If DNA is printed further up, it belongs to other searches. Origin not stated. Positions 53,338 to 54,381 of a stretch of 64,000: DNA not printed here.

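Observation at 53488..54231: Bacterial CDC123/D123-like ATP-grasp encoded in the peptide deformylase operon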

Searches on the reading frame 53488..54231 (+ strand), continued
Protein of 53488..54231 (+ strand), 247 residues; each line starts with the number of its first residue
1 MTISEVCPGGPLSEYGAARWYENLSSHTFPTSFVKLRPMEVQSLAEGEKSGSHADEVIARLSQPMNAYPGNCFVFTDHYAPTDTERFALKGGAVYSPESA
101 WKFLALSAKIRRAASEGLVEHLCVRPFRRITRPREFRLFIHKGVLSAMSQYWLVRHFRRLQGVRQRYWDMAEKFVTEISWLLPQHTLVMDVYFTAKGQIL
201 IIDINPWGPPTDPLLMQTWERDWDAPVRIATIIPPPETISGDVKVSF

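Call 32: search_solved_structures(query=A1, max_evalue=0.01, show_alignments=3)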
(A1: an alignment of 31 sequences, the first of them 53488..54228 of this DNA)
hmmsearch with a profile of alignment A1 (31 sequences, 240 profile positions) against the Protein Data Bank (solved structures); distinct sequences matched with E-value up to 0.01: 4.
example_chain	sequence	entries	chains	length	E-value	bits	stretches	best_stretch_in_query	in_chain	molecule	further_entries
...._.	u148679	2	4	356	8.3e-15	58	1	116-215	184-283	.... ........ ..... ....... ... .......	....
4zgp_A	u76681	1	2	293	1.4e-06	31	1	116-214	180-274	Cell division cycle protein 123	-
4zgn_A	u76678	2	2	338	1.7e-06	30.8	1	116-214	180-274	Cell division cycle protein 123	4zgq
4zgo_A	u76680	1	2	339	1.7e-06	30.8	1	116-214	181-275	Cell division cycle protein 123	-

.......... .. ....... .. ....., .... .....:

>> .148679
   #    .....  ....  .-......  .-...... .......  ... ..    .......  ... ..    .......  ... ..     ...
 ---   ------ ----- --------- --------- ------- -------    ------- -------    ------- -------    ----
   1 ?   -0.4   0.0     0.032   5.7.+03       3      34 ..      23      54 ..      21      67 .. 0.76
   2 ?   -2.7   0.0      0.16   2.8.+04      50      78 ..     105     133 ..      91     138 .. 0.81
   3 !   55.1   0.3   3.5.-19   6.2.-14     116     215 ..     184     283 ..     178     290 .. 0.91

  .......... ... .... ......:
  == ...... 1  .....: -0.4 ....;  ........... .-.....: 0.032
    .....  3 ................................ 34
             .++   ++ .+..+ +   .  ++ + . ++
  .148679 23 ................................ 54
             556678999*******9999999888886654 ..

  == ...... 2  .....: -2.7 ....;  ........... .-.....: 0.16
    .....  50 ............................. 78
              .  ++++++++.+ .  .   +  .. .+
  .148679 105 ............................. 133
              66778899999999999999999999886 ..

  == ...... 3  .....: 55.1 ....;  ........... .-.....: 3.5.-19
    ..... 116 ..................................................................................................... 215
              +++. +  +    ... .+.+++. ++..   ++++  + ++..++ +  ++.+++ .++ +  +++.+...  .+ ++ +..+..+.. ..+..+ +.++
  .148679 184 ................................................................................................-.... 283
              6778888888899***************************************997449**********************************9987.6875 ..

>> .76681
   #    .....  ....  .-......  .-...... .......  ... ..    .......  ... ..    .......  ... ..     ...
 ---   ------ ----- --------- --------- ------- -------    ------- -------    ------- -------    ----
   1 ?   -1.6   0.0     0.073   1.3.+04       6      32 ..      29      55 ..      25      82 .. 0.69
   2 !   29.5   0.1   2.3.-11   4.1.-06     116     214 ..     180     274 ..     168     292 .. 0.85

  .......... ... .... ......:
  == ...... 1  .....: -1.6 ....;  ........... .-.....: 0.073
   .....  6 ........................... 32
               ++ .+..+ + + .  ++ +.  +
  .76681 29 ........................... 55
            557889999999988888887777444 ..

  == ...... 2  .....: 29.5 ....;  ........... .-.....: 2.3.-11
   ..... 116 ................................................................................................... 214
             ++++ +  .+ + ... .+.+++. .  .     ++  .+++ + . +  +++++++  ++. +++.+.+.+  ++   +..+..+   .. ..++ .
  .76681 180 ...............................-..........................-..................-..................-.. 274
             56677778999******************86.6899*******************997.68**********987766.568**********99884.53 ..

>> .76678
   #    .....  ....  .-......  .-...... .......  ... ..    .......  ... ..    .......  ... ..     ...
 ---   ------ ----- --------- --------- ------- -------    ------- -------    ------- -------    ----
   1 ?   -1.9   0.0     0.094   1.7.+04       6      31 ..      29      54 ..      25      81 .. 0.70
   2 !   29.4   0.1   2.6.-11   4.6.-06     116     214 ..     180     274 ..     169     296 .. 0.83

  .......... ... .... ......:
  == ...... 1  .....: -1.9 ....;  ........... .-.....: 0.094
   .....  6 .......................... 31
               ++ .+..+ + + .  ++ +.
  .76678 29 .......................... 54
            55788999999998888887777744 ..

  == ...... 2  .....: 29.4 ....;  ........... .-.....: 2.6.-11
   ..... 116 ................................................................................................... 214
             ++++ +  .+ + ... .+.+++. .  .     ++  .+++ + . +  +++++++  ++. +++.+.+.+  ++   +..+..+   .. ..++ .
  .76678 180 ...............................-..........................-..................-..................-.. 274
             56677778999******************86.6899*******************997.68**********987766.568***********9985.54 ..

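Call 45: find_encoding_contigs(protein=P0133, flank=6000, max_places=3)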
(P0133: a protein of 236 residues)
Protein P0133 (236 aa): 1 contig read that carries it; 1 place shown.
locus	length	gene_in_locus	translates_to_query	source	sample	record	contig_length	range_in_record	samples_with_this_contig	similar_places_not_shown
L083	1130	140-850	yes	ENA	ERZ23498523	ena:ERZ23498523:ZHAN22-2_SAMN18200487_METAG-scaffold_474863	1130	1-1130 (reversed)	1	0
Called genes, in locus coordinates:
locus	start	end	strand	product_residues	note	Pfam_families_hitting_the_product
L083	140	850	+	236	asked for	PF07065:D123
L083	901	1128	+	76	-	?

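Call 46: find_encoding_contigs(protein=P0127, flank=6000, max_places=3)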
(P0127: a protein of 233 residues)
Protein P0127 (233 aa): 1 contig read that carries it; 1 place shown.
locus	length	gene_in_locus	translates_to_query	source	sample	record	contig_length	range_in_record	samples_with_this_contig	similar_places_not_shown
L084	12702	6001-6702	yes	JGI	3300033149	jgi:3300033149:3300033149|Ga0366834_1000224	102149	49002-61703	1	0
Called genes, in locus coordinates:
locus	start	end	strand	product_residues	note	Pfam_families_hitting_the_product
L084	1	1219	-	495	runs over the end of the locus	PF11638:DnaA_N, PF01695:IstB_IS21, PF00308:Bac_DnaA, PF08299:Bac_DnaA_C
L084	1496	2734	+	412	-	PF01979:Amidohydro_1, PF07969:Amidohydro_3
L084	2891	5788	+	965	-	PF12228:DUF3604 (faint)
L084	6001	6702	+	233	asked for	PF07065:D123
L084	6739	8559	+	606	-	PF00501:AMP-binding, PF23562:AMP-binding_C_3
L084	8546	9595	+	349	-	PF00793:DAHP_synth_1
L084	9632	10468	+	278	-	PF01261:AP_endonuc_2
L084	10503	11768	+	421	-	PF00155:Aminotran_1_2, PF01041:DegT_DnrJ_EryC1, PF01212:Beta_elim_lyase (weak), PF01053:Cys_Met_Meta_PP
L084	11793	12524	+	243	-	PF04337:DUF480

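Call 47: find_encoding_contigs(protein=P0137, flank=6000, max_places=3)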
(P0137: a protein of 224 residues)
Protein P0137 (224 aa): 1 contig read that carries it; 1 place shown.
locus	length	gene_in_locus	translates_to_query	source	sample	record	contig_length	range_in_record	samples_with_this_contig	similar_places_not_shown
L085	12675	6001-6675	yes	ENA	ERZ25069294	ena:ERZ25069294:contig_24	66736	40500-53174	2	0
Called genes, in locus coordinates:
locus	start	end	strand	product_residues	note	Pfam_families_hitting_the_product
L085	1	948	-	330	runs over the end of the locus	PF00579:tRNA-synt_1b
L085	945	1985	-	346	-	PF04055:Radical_SAM, PF19288:CofH_C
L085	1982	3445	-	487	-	-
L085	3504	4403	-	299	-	PF01218:Coprogen_oxidas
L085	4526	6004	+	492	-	PF02881:SRP54_N, PF00448:SRP54, PF01656:CbiA (weak), PF02978:SRP_SPB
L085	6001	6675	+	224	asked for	PF07065:D123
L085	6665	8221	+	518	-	PF02163:Peptidase_M50, PF13180:PDZ_2, PF17820:PDZ_6 (weak), PF13180:PDZ_2 (weak), PF00595:PDZ (weak), PF17820:PDZ_6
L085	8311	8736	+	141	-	PF00353:HemolysinCabind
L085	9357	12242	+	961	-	PF17803:Cadherin_4, PF17892:Cadherin_5, PF17963:Big_9, PF00353:HemolysinCabind (weak), PF08548:Peptidase_M10_C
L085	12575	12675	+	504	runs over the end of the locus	PF00464:SHMT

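Call 48: find_encoding_contigs(protein=P0125, flank=6000, max_places=3)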
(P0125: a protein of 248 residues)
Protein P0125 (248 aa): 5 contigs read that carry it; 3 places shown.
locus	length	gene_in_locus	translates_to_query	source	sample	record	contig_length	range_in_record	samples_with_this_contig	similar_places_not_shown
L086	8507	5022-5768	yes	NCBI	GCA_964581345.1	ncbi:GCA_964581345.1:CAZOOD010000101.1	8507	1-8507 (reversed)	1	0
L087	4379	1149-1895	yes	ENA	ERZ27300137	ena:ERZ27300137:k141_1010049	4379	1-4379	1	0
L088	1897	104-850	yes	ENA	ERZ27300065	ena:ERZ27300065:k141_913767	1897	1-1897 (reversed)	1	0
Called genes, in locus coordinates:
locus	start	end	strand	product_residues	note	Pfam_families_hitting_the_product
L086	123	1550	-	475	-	PF02881:SRP54_N, PF00448:SRP54, PF01656:CbiA (faint), PF13401:AAA_22 (weak), PF02978:SRP_SPB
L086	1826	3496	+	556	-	PF08240:ADH_N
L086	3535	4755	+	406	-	PF04230:PS_pyruv_trans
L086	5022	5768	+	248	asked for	PF07065:D123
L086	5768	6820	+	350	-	PF00793:DAHP_synth_1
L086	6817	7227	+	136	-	-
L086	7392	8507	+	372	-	?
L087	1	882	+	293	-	?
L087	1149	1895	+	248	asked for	PF07065:D123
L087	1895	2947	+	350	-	PF00793:DAHP_synth_1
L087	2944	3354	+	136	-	-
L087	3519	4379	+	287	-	?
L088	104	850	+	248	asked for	PF07065:D123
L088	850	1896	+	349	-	?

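Call 49: find_encoding_contigs(protein=P0126, flank=6000, max_places=3)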
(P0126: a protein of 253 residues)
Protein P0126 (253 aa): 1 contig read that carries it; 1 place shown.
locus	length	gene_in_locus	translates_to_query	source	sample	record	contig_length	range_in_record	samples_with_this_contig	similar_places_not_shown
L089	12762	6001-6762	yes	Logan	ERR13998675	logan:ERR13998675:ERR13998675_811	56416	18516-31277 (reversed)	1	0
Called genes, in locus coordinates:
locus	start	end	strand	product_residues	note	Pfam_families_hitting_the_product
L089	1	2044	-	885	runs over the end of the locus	PF00133:tRNA-synt_1, PF09334:tRNA-synt_1g, PF13603:tRNA-synt_1_2, PF00133:tRNA-synt_1 (weak), PF08264:Anticodon_1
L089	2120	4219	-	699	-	PF01136:Peptidase_U32, PF12392:DUF3656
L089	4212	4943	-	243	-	PF01509:TruB_N, PF16198:TruB_C_2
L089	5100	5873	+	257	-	-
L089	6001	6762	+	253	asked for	PF07065:D123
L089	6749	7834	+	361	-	PF00348:polyprenyl_synt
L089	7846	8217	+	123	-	PF01242:PTPS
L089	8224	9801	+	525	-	PF03023:MurJ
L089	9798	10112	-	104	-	-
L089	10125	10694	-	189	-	PF04542:Sigma70_r2, PF08281:Sigma70_r4_2 (weak)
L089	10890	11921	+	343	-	-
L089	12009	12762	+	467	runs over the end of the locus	PF00069:Pkinase, PF07714:PK_Tyr_Ser-Thr, PF01636:APH (faint), PF17667:Pkinase_fungal (weak)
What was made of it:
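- Other deep branches have unrelated neighbours (call 49).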

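Call 50: find_encoding_contigs(protein=P0130, flank=6000, max_places=3)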
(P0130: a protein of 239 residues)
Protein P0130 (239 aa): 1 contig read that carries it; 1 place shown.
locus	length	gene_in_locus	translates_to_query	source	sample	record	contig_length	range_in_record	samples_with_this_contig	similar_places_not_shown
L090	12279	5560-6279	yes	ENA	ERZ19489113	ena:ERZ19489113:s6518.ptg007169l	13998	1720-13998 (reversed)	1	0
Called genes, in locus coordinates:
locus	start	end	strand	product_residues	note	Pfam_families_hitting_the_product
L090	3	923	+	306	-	?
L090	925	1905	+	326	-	-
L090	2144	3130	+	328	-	PF01555:N6_N4_Mtase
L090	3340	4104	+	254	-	PF00557:Peptidase_M24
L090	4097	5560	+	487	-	PF02881:SRP54_N, PF00448:SRP54, PF01656:CbiA (weak), PF02978:SRP_SPB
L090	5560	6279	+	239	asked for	PF07065:D123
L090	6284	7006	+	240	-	PF03740:PdxJ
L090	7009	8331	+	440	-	PF02878:PGM_PMM_I, PF02879:PGM_PMM_II, PF02880:PGM_PMM_III, PF00408:PGM_PMM_IV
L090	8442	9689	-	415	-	-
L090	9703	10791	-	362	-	PF00091:Tubulin (weak)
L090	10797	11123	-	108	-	-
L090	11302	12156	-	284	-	PF00586:AIRS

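Call 51: find_encoding_contigs(protein=P0128, flank=6000, max_places=3)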
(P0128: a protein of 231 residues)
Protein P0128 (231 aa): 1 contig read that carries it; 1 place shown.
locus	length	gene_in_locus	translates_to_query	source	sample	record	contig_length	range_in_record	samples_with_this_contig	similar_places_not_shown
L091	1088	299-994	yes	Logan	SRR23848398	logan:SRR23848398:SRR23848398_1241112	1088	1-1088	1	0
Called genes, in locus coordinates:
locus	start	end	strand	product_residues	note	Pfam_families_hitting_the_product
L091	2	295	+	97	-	?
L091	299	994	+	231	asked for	PF07065:D123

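Call 55: find_homologous_proteins(query=P0130, max_evalue=1e-20)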
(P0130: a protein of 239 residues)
Query P0130 (239 aa): 134 proteins with E <= 1e-20 among 335 candidates; the best 120 are listed.
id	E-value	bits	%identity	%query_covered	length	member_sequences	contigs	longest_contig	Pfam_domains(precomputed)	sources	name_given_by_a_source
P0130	3.5e-159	546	100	100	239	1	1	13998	PF07065.20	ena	-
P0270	9.2e-57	210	45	100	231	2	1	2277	PF07065.20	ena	-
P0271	1.1e-56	210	45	100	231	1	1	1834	PF07065.20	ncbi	-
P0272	1.9e-56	209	46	100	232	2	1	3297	PF07065.20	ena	-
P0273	4.4e-56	208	43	100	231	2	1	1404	PF07065.20,PF18299.7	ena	-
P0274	4.8e-55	205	45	99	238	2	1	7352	PF07065.20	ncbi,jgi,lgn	-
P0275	4.8e-55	205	45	99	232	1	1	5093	PF07065.20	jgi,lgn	jgi:hypothetical protein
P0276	4.9e-55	205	45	100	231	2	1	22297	PF07065.20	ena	-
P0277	1.3e-54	203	43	100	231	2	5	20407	PF07065.20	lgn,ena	-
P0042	2.3e-54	202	42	100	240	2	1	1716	PF07065.20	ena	-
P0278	6.0e-54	201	43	100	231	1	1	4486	PF07065.20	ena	-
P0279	1.5e-53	200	44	100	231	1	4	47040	PF07065.20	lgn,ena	-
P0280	3.7e-53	199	43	100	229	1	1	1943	PF07065.20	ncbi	-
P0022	4.2e-53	198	43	100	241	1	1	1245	PF07065.20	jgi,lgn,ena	-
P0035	5.3e-53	198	41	100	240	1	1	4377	PF07065.20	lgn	-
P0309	4.0e-48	182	40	100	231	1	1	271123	PF07065.20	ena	-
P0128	1.9e-47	180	40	100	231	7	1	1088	PF07065.20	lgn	-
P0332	1.9e-44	170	39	100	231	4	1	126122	PF07065.20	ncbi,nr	ncbi:MAG: cell division cycle 123 family protein [Lentisphaerales bacterium]|nr:cell division cycle 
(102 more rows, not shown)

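Call 57: find_encoding_contigs(protein=P0309, flank=7000, max_places=2)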
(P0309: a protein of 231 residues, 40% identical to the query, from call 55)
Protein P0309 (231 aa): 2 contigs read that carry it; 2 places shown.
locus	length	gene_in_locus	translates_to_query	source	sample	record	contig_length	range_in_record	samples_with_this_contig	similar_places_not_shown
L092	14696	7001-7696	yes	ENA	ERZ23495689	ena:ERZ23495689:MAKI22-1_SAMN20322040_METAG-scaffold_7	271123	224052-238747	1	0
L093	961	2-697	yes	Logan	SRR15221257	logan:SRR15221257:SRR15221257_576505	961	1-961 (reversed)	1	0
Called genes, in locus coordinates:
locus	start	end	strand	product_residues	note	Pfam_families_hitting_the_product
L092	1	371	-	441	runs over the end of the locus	PF00884:Sulfatase, PF16347:SGSH_C (weak)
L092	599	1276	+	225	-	PF13675:PilJ (weak), PF00015:MCPsignal (weak)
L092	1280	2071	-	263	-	PF06283:ThuA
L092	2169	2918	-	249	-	PF08448:PAS_4, PF00165:HTH_AraC, PF12833:HTH_18, PF00165:HTH_AraC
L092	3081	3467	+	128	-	PF07876:Dabb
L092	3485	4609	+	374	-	PF01408:GFO_IDH_MocA, PF21252:Glyco_hydro_109_C (faint), PF22725:GFO_IDH_MocA_C3 (weak)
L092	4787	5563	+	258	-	PF00557:Peptidase_M24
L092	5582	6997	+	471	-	PF02881:SRP54_N, PF06414:Zeta_toxin (weak), PF00448:SRP54, PF01656:CbiA, PF13401:AAA_22 (weak), PF02978:SRP_SPB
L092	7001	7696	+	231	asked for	PF07065:D123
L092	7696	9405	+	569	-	PF00501:AMP-binding, PF23562:AMP-binding_C_3 (weak)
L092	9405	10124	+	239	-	PF03740:PdxJ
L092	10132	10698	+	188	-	PF08207:EFP_N, PF01132:EFP, PF09285:Elong-fact-P_C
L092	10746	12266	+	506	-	PF01467:CTP_transf_like, PF00294:PfkB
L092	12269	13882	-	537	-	PF05681:Fumerase, PF05683:Fumerase_C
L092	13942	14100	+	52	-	-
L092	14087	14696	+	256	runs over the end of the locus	PF00005:ABC_tran, PF13304:AAA_21 (weak)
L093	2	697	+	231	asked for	PF07065:D123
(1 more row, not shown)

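Call 58: find_encoding_contigs(protein=P0332, flank=7000, max_places=2)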
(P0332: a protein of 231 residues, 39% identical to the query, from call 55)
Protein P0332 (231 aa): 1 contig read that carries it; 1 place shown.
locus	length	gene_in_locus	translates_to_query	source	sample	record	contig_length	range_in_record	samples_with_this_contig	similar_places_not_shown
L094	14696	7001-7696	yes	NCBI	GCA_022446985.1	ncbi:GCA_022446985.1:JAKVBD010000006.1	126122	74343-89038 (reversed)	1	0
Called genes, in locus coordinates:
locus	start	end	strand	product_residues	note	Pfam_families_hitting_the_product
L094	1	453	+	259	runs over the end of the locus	PF01980:TrmO_N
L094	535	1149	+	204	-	PF01346:FKBP_N, PF00254:FKBP_C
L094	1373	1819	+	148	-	PF09424:YqeY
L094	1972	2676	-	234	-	PF06439:3keto-disac_hyd (weak), PF13385:Laminin_G_3 (weak)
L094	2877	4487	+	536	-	PF13442:Cytochrome_CBB3 (faint), PF00034:Cytochrom_C, PF22807:TrAA12 (weak), PF07995:GSDH, PF23500:DUF7133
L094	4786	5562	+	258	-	PF00557:Peptidase_M24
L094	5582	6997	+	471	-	PF02881:SRP54_N, PF06414:Zeta_toxin (weak), PF00448:SRP54, PF01656:CbiA (weak), PF13401:AAA_22 (weak), PF02978:SRP_SPB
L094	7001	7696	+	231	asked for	PF07065:D123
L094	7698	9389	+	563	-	PF00501:AMP-binding, PF23562:AMP-binding_C_3 (weak)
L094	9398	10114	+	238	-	PF03740:PdxJ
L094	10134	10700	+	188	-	PF08207:EFP_N, PF01132:EFP, PF09285:Elong-fact-P_C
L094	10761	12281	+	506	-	PF01467:CTP_transf_like, PF00294:PfkB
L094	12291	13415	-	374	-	PF08668:HDOD, PF01966:HD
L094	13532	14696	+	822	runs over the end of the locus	PF00270:DEAD, PF04851:ResIII (weak), PF00271:Helicase_C, PF08482:HrpB_C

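Call 59: find_related_loci(query=A4, collection=metagenome_contigs, flank=5000)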
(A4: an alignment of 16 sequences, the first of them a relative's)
Query A4 (231 aa) in metagenome_contigs; peptide patterns used: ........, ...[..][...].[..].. (x = any residue, [..] = any of these).
69 stretches matched a pattern; 11 encode a relative of the query (tblastn E <= 1e-3); 11 distinct loci.
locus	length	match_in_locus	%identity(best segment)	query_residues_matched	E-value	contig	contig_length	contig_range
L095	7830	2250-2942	78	1-231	2e-129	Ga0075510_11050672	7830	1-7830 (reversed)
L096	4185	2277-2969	60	1-231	1e-97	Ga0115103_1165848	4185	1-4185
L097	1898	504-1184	52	1-231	5e-83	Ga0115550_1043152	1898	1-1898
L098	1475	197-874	52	1-231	5e-81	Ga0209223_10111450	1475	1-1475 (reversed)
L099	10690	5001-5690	43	3-231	1e-68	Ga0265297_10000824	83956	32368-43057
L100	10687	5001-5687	44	4-231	4e-66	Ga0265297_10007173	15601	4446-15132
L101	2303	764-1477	44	1-231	7e-66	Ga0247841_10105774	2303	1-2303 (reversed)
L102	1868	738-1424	44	4-231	1e-66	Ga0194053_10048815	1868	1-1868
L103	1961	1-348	53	117-231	1e-38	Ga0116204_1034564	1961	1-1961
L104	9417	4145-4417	28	112-202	4e-6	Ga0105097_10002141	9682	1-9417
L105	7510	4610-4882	28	112-202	4e-6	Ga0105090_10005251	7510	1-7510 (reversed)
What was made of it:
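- Tried and rejected: The scan with the 231-aa subgroup gave only 11 loci (call 59).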
